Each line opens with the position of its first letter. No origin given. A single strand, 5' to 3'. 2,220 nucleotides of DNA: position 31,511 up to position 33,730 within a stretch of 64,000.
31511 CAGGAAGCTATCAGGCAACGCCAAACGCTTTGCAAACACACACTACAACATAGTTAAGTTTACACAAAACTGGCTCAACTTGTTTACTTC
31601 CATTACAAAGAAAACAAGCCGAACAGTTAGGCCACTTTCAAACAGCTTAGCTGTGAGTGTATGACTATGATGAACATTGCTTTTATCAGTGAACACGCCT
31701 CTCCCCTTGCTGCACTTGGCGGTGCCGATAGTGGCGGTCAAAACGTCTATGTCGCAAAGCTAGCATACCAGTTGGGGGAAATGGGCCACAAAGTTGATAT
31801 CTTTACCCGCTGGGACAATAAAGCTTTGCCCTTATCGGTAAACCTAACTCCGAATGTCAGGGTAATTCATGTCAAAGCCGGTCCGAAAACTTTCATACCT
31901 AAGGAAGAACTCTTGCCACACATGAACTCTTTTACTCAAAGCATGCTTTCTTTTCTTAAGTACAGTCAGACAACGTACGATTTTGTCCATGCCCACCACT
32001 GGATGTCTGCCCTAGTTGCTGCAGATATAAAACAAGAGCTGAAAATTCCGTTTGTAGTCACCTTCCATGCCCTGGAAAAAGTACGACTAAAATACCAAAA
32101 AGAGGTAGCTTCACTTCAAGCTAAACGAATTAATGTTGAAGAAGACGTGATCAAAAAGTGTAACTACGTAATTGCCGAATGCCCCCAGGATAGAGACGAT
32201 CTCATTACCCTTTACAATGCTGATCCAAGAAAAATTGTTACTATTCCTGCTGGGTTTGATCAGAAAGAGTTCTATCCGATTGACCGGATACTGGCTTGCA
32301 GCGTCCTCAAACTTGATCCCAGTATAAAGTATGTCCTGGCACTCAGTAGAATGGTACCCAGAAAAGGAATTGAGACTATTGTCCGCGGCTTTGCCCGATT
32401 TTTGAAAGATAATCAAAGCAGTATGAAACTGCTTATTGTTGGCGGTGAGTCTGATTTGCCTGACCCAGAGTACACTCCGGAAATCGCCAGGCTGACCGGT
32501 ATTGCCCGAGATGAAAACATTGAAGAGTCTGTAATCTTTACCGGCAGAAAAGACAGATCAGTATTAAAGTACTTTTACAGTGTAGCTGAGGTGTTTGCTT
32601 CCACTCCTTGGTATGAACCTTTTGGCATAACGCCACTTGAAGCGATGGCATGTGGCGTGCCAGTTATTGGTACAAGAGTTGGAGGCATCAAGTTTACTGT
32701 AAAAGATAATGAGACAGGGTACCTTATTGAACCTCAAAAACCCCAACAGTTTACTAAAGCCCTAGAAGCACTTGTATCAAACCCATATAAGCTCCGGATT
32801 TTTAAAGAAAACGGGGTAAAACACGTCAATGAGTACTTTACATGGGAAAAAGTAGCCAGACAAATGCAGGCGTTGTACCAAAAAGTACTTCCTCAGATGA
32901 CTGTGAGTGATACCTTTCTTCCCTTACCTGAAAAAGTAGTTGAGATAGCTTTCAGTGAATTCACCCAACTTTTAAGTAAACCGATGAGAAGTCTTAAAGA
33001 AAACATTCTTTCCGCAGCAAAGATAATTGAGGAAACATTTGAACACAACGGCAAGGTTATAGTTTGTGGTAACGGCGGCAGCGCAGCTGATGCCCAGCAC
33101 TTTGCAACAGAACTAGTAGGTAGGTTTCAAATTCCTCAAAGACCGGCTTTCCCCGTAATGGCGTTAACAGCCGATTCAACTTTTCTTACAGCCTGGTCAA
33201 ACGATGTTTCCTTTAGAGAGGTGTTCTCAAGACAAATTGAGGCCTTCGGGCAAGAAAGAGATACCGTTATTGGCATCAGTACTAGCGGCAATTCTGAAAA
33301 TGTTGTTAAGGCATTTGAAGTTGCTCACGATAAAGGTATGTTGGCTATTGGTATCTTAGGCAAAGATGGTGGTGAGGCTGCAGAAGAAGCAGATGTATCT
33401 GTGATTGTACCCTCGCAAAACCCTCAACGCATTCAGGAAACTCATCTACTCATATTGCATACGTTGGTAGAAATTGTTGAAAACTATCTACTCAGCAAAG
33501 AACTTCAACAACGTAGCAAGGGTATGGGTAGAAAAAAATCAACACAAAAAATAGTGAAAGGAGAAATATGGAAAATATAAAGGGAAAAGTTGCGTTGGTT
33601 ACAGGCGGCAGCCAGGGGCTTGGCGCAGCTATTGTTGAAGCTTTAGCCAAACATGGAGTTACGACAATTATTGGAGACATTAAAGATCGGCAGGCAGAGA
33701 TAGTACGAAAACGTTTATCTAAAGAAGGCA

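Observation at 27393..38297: ADP-heptose biosynthesis plus three GT9 heptosyltransferase homologs, two GT4 and one GT2, in a genome without LPS signatures: candidate heptose-based protein or cell-wall glycosylation system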

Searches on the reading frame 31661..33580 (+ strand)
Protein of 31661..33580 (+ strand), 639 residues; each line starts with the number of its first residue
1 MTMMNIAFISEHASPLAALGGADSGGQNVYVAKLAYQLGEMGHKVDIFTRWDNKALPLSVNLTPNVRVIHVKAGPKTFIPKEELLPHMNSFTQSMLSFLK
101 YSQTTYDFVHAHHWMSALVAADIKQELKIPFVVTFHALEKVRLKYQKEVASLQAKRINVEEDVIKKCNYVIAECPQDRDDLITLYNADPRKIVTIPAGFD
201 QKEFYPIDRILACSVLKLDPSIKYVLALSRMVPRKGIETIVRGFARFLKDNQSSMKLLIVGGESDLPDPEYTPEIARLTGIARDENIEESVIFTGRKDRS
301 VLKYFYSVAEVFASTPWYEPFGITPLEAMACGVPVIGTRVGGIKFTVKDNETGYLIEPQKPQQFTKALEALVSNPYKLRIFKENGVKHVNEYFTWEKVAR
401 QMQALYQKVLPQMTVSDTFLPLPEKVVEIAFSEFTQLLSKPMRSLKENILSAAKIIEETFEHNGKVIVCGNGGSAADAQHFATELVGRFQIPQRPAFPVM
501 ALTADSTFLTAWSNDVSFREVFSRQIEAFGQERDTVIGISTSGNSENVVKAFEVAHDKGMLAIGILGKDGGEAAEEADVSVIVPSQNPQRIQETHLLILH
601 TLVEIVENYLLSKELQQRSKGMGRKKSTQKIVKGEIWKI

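Call 3: search_protein_families(library=pfam, proteins=[window:31661-33580:+])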
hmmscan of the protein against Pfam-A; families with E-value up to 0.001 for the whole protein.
window:31661-33580:+ (639 aa): 9 families
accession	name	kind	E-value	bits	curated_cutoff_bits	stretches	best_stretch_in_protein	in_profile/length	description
PF00534.26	Glycos_transf_1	-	1.2e-35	123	26.4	1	223-387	16-171/172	Glycosyl transferases group 1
PF13692.12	Glyco_trans_1_4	-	9.7e-28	97.7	27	1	223-374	2-142/142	Glycosyl transferases group 1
PF13580.11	SIS_2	-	5.2e-27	95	27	1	432-567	4-138/138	SIS domain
PF13439.12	Glyco_transf_4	-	1.4e-26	93.9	28.5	1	25-200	2-167/170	Glycosyltransferase Family 4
PF13579.12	Glyco_trans_4_4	-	4.1e-21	76.4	29.7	1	25-198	1-158/158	Glycosyl transferase 4-like domain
PF20706.3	GT4-conflict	-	6.7e-11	42.2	26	1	24-401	11-384/385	Family 4 Glycosyltransferase in conflict systems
PF08323.17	Glyco_transf_5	-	9.2e-07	29.2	22.7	1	88-149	111-179/239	Starch synthase catalytic domain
PF01380.27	SIS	-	9e-06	26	25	1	531-588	52-109/131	SIS domain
PF13524.12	Glyco_trans_1_2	-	8e-05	23.1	25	1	326-403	68-143/144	Glycosyl transferase-like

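Call 4: search_protein_families(library=ncbifam, proteins=[window:31661-33580:+])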
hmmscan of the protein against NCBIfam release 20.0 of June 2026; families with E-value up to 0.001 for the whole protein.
window:31661-33580:+ (639 aa): 53 families (the best 25 are shown)
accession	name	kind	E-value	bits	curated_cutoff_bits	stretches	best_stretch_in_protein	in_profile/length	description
TIGR03449.1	mycothiol_MshA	equivalog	6.5e-81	272.3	462.5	1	6-410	2-404/406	D-inositol-3-phosphate glycosyltransferase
NF010546.0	PRK13936.1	equivalog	8.3e-59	198.7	276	1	427-613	7-195/197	phosphoheptose isomerase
TIGR00441.1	gmhA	equivalog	1.8e-57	193.8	209.45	1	454-607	2-154/154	D-sedoheptulose 7-phosphate isomerase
NF001628.0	PRK00414.1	equivalog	2.3e-47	161.1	265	1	447-608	28-188/192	D-sedoheptulose 7-phosphate isomerase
TIGR02472.1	sucr_P_syn_N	equivalog_domain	2.6e-47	161.6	576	1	21-398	22-430/439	sucrose-phosphate synthase, putative, glycosyltransferase domain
TIGR02149.1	glgA_Coryne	subfamily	6.6e-46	157.2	302.4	1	100-410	78-391/391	glycogen synthase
NF008138.0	PRK10886.1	equivalog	5.7e-39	133.9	352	1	430-612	8-192/196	DnaA initiator-associating protein DiaA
NF010547.0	PRK13938.1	equivalog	1.1e-36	126.3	320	1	459-611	41-192/196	D-sedoheptulose 7-phosphate isomerase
TIGR03999.1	thiol_BshA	equivalog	1.6e-32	112.9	273.7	1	24-410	11-374/375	N-acetyl-alpha-D-glucosaminyl L-malate synthase BshA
TIGR04047.1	MSMEG_0565_glyc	hypoth_equivalog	2.8e-28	99.1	259.85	1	27-407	14-372/373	MSMEG_0565 family glycosyltransferase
NF041876.1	EPS_EpsE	equivalog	4.9e-27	95.2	400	1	186-401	182-388/389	exopolysaccharide biosynthesis GT4 family glycosyltransferase EpsE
TIGR04063.1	stp3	hypoth_equivalog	9.1e-25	87.4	442.05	1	84-410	73-396/397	TIGR04063 family PEP-CTERM/XrtA system glycosyltransferase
NF038295.1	EPS_HpsP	equivalog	1.3e-24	86.9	550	1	89-409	76-387/388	hormogonium polysaccharide biosynthesis glycosyltransferase HpsP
TIGR03088.1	stp2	hypoth_equivalog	8.2e-24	84.3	409.05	1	188-410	158-374/374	TIGR03088 family PEP-CTERM/XrtA system glycosyltransferase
TIGR02095.1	glgA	subfamily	1.1e-21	77.1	328.45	2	216-408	288-476/477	glycogen/starch synthase, ADP-glucose type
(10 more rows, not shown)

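Call 11: find_related_loci(query=window:31661-33580:+, collection=genome_contigs, flank=10000)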
Query window:31661-33580:+ (639 aa) in genome_contigs; peptide patterns used: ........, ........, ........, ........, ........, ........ (x = any residue, [..] = any of these).
16 stretches matched a pattern; 1 encode a relative of the query (tblastn E <= 1e-3); 1 distinct loci.
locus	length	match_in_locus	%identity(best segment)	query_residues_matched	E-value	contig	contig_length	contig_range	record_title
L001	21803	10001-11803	47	5-610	0e+0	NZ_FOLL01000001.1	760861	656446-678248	Parapedobacter composti strain DSM 22900, whole genome shotgun sequence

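Call 12: find_homologous_proteins(query=window:31661-33580:+)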
Query window:31661-33580:+ (639 aa): 7998 proteins with E <= 0.001 among 8000 candidates; the best 120 are listed.
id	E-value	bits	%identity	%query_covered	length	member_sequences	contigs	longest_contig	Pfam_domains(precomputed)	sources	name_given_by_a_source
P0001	0.0e+0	1437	100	100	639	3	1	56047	PF01380.28,PF00534.27,PF13580.12,PF13579.13,PF08323.18,PF13439.13,PF20706.4,PF13692.13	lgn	-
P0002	1.2e-212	726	51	96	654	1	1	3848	PF01380.28,PF00534.27,PF13580.12,PF13579.13,PF13524.13,PF13439.13,PF20706.4,PF13692.13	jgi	-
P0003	1.8e-212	725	53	96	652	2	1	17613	PF01380.28,PF00534.27,PF13580.12,PF13579.13,PF13439.13,PF20706.4,PF13692.13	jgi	-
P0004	5.7e-212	724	51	99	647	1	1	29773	PF01380.28,PF00534.27,PF13580.12,PF13579.13,PF08323.18,PF13524.13,PF13439.13,PF20706.4,PF13692.13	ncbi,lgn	-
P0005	3.7e-209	714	50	97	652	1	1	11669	PF01380.28,PF00534.27,PF13580.12,PF13579.13,PF08323.18,PF13439.13,PF20706.4,PF13692.13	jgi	jgi:D-inositol-3-phosphate glycosyltransferase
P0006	3.7e-209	714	52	95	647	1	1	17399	PF00534.27,PF13477.13,PF13580.12,PF13579.13,PF08323.18,PF13439.13,PF20706.4,PF13692.13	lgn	-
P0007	5.3e-209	714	52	97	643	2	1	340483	PF01380.28,PF00534.27,PF13580.12,PF13579.13,PF13439.13,PF20706.4,PF13692.13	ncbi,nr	ncbi:MAG: glycosyltransferase [Chloroflexi bacterium]|nr:glycosyltransferase [Chloroflexota bacteriu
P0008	1.8e-208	712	52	96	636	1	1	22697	PF01380.28,PF00534.27,PF13580.12,PF13579.13,PF13439.13,PF20706.4,PF13692.13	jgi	jgi:D-inositol-3-phosphate glycosyltransferase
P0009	1.9e-208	712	52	98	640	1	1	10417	PF01380.28,PF00534.27,PF13580.12,PF13579.13,PF13524.13,PF13439.13,PF20706.4,PF13692.13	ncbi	-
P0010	8.9e-208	710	50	98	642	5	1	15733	PF01380.28,PF00534.27,PF13580.12,PF13579.13,PF13439.13,PF20706.4,PF13692.13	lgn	-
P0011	2.1e-207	709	50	98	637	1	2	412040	PF00534.27,PF13477.13,PF13580.12,PF13579.13,PF08323.18,PF13439.13,PF20706.4,PF13692.13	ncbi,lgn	-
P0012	2.7e-207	708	52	94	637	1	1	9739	PF00534.27,PF13580.12,PF13579.13,PF08323.18,PF13524.13,PF13439.13,PF20706.4,PF13692.13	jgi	jgi:D-inositol-3-phosphate glycosyltransferase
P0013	2.7e-207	708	51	96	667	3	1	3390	PF01380.28,PF00534.27,PF13580.12,PF13579.13,PF08323.18,PF13439.13,PF20706.4,PF13692.13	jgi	-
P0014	4.5e-207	707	52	97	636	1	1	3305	PF00534.27,PF13580.12,PF13579.13,PF13439.13,PF20706.4,PF13692.13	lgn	-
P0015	5.3e-207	707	52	96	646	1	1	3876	PF01380.28,PF00534.27,PF13580.12,PF13579.13,PF08323.18,PF13524.13,PF13439.13,PF20706.4,PF13692.13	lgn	-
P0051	2.0e-202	692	49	98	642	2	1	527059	PF01380.28,PF00534.27,PF13580.12,PF13579.13,PF08323.18,PF13439.13,PF20706.4,PF13692.13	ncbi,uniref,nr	ncbi:glycosyltransferase [Oscillatoria sp. FACHB-1407]|uniref:glycosyltransferase n=1 Tax=Oscillator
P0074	4.4e-201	688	52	95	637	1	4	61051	PF01380.28,PF00534.27,PF13580.12,PF13579.13,PF13439.13,PF20706.4,PF13692.13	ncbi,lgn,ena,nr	ncbi:MAG: glycosyltransferase [Patescibacteria group bacterium]|nr:glycosyltransferase [Patescibacte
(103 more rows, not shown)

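Call 14: find_encoding_contigs(protein=P0001, flank=10000, max_places=3)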
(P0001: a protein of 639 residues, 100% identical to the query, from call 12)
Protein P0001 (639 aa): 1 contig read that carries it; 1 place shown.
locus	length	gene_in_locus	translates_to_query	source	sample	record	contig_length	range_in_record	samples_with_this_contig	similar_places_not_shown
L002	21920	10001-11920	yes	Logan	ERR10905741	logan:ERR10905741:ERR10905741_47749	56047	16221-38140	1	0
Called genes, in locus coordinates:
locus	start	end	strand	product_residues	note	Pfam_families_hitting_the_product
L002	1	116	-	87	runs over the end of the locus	-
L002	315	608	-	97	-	PF00076:RRM_1, PF28441:RRM_11 (faint)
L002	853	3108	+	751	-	PF03512:Glyco_hydro_52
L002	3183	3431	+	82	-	PF06150:ChaB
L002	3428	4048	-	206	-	-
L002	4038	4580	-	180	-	PF04542:Sigma70_r2, PF08281:Sigma70_r4_2, PF04545:Sigma70_r4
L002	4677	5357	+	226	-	PF18914:DUF5666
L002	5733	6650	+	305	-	PF00389:2-Hacid_dh, PF02826:2-Hacid_dh_C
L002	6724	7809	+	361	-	PF01075:Glyco_transf_9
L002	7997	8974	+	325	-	PF01075:Glyco_transf_9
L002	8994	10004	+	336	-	PF13692:Glyco_trans_1_4, PF13524:Glyco_trans_1_2, PF00534:Glycos_transf_1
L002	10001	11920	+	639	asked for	PF08323:Glyco_transf_5 (faint), PF20706:GT4-conflict, PF13439:Glyco_transf_4, PF13579:Glyco_trans_4_4, PF00534:Glycos_transf_1, PF13692:Glyco_trans_1_4, PF13580:SIS_2, PF01380:SIS (faint)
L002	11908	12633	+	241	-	PF00106:adh_short, PF08659:KR, PF13561:adh_short_C2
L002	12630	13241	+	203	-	PF00702:Hydrolase (faint), PF08645:PNK3P, PF13419:HAD_2 (faint), PF13242:Hydrolase_like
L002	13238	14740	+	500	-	PF00294:PfkB, PF01467:CTP_transf_like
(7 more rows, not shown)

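Call 15: find_encoding_contigs(protein=P0074, flank=10000, max_places=2)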
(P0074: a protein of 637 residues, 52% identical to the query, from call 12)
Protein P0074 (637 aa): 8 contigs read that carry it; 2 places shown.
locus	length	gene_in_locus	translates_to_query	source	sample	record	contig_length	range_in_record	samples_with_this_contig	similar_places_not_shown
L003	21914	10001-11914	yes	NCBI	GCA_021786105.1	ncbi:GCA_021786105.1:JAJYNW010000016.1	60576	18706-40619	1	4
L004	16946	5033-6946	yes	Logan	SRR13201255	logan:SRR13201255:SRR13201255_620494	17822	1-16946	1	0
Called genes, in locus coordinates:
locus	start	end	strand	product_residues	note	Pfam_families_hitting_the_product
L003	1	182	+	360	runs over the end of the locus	PF00483:NTP_transferase, PF22640:ManC_GMP_beta-helix (weak)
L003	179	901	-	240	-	-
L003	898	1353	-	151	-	PF09136:Glucodextran_B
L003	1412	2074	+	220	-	PF13483:Lactamase_B_3, PF12706:Lactamase_B_2 (faint)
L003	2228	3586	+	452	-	PF00772:DnaB, PF03796:DnaB_C, PF13481:AAA_25, PF06745:ATPase (weak)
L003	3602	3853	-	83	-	PF05016:ParE_toxin, PF15781:ParE-like_toxin (weak)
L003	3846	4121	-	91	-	PF02604:PhdYeFM_antitox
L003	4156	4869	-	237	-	PF00005:ABC_tran, PF13304:AAA_21 (faint)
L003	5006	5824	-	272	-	PF00528:BPD_transp_1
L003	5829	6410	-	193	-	-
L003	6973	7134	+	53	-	-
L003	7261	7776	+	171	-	-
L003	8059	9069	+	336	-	PF01075:Glyco_transf_9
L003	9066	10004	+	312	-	PF13524:Glyco_trans_1_2 (weak), PF13692:Glyco_trans_1_4, PF00534:Glycos_transf_1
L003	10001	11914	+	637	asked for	PF13439:Glyco_transf_4, PF13579:Glyco_trans_4_4, PF20706:GT4-conflict, PF00534:Glycos_transf_1, PF13692:Glyco_trans_1_4, PF13580:SIS_2, PF01380:SIS (weak)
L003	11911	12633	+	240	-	PF00106:adh_short, PF08659:KR, PF13561:adh_short_C2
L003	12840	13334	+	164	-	PF20803:PaaX_M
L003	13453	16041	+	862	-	PF17900:Peptidase_M1_N, PF01433:Peptidase_M1, PF11838:ERAP1_C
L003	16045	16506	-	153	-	-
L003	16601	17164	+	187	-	PF08207:EFP_N, PF01132:EFP, PF09285:Elong-fact-P_C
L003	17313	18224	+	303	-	PF00483:NTP_transferase, PF12804:NTP_transf_3 (weak)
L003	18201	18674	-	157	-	-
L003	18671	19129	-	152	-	PF13242:Hydrolase_like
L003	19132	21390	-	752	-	-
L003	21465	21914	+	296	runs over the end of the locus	PF01790:LGT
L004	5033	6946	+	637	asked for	PF13439:Glyco_transf_4, PF13579:Glyco_trans_4_4, PF20706:GT4-conflict, PF00534:Glycos_transf_1, PF13692:Glyco_trans_1_4, PF13580:SIS_2, PF01380:SIS (weak)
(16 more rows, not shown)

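Call 16: find_encoding_contigs(protein=P0051, flank=10000, max_places=2)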
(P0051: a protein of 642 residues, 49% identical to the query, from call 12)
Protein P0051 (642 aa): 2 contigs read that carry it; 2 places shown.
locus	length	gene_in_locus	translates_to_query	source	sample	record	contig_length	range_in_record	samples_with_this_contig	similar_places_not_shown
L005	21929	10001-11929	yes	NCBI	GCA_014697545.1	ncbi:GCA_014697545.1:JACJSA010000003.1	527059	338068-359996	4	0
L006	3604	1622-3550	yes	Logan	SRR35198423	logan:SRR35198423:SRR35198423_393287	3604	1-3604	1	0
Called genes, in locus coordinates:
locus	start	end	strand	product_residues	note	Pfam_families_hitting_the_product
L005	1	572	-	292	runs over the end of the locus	PF01972:SDH_protease, PF25145:NfeD1b_N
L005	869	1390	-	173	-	PF02605:PsaL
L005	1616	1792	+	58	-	-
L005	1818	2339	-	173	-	-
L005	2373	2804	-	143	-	-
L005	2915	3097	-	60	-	PF05532:CsbD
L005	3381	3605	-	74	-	-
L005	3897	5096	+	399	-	PF17853:GGDEF_2, PF13556:HTH_30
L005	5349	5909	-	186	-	PF20363:DUF6658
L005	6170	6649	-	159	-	PF01814:Hemerythrin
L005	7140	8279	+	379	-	PF01075:Glyco_transf_9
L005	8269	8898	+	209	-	-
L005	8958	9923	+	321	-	PF13524:Glyco_trans_1_2 (weak), PF13692:Glyco_trans_1_4 (weak), PF00534:Glycos_transf_1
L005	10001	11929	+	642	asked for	PF08323:Glyco_transf_5 (faint), PF20706:GT4-conflict, PF13439:Glyco_transf_4, PF13579:Glyco_trans_4_4, PF00534:Glycos_transf_1, PF13692:Glyco_trans_1_4, PF13580:SIS_2, PF01380:SIS (weak)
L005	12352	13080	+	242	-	PF00106:adh_short, PF08659:KR, PF23441:SDR (weak), PF13561:adh_short_C2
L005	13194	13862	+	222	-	PF08645:PNK3P, PF00702:Hydrolase (weak), PF13419:HAD_2 (weak), PF13242:Hydrolase_like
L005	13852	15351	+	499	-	PF00294:PfkB, PF08543:Phos_pyr_kin (faint), PF01467:CTP_transf_like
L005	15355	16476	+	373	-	PF01075:Glyco_transf_9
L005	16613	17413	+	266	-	PF00535:Glycos_transf_2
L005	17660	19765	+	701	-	PF01075:Glyco_transf_9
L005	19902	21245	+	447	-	PF03486:HI0933_like (faint), PF07992:Pyr_redox_2, PF12831:FAD_oxidored (weak), PF13738:Pyr_redox_3, PF00070:Pyr_redox, PF02852:Pyr_redox_dim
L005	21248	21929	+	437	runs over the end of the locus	PF13439:Glyco_transf_4, PF13579:Glyco_trans_4_4 (weak), PF00534:Glycos_transf_1, PF13692:Glyco_trans_1_4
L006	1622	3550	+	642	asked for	PF08323:Glyco_transf_5 (faint), PF20706:GT4-conflict, PF13439:Glyco_transf_4, PF13579:Glyco_trans_4_4, PF00534:Glycos_transf_1, PF13692:Glyco_trans_1_4, PF13580:SIS_2, PF01380:SIS (weak)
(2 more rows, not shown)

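Call 17: find_encoding_contigs(protein=P0007, flank=10000, max_places=2)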
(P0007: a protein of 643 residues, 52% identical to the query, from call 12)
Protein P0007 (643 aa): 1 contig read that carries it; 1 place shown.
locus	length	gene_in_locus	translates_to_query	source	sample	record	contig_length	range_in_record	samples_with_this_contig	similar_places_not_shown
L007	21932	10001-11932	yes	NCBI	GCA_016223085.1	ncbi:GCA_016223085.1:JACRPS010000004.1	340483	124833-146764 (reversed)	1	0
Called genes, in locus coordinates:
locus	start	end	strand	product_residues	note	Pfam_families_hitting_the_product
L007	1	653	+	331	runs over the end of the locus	PF00248:Aldo_ket_red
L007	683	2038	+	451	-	PF00067:p450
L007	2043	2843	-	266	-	PF12974:Phosphonate-bd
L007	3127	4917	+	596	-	PF02730:AFOR_N, PF01314:AFOR_C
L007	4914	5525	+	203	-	PF00596:Aldolase_II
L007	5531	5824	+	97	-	PF02597:ThiS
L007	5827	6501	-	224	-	PF00072:Response_reg, PF00196:GerE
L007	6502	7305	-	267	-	PF00535:Glycos_transf_2, PF13641:Glyco_tranf_2_3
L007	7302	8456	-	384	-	PF01075:Glyco_transf_9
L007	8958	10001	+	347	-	PF13524:Glyco_trans_1_2, PF13692:Glyco_trans_1_4, PF00534:Glycos_transf_1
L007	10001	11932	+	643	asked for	PF13439:Glyco_transf_4, PF13579:Glyco_trans_4_4, PF20706:GT4-conflict, PF00534:Glycos_transf_1, PF13692:Glyco_trans_1_4, PF13580:SIS_2, PF01380:SIS (weak)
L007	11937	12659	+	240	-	PF00106:adh_short, PF08659:KR, PF13561:adh_short_C2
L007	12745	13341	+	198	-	PF08645:PNK3P, PF13419:HAD_2 (faint), PF00702:Hydrolase, PF13242:Hydrolase_like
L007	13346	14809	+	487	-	PF00294:PfkB, PF01467:CTP_transf_like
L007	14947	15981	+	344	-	PF01075:Glyco_transf_9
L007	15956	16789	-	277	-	PF00528:BPD_transp_1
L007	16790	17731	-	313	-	PF00528:BPD_transp_1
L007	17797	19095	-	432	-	PF01547:SBP_bac_1, PF13416:SBP_bac_8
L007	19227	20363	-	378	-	PF01545:Cation_efflux, PF16916:ZT_dimer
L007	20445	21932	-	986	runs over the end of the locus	PF22148:Fervidolysin_NPro-like (weak), PF00082:Peptidase_S8, PF03891:DUF333, PF00112:Peptidase_C1, PF25788:Ig_Rha78A_N (faint)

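Call 25: find_related_loci(query=A1, collection=metagenome_contigs, flank=10000)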
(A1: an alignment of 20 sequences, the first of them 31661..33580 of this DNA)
Query A1 (639 aa) in metagenome_contigs; peptide patterns used: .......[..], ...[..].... (x = any residue, [..] = any of these).
600 stretches matched a pattern (row limit reached: there are more); 590 encode a relative of the query (tblastn E <= 1e-3); the best 80 are kept; 80 distinct loci.
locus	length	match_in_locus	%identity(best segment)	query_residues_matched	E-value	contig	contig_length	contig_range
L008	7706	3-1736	56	42-620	0e+0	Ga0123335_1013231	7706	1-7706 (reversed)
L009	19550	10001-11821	49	6-612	0e+0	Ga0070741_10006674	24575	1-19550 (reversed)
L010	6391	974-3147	49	5-616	0e+0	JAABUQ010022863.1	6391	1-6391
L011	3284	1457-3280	52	6-611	0e+0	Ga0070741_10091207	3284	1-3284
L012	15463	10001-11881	48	6-629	0e+0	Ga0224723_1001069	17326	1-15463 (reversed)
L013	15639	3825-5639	51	6-611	0e+0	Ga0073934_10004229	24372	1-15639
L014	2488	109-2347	48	5-619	0e+0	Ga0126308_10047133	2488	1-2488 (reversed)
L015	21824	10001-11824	49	6-613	0e+0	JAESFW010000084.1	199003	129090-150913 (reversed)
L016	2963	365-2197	47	5-615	0e+0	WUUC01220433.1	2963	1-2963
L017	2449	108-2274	48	2-621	0e+0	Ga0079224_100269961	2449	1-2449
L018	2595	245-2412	46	5-612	0e+0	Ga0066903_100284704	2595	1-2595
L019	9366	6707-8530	48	6-620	0e+0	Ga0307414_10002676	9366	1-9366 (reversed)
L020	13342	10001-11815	48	3-607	0e+0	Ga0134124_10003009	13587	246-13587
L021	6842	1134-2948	48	3-607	0e+0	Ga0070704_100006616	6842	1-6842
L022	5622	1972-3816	49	5-626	0e+0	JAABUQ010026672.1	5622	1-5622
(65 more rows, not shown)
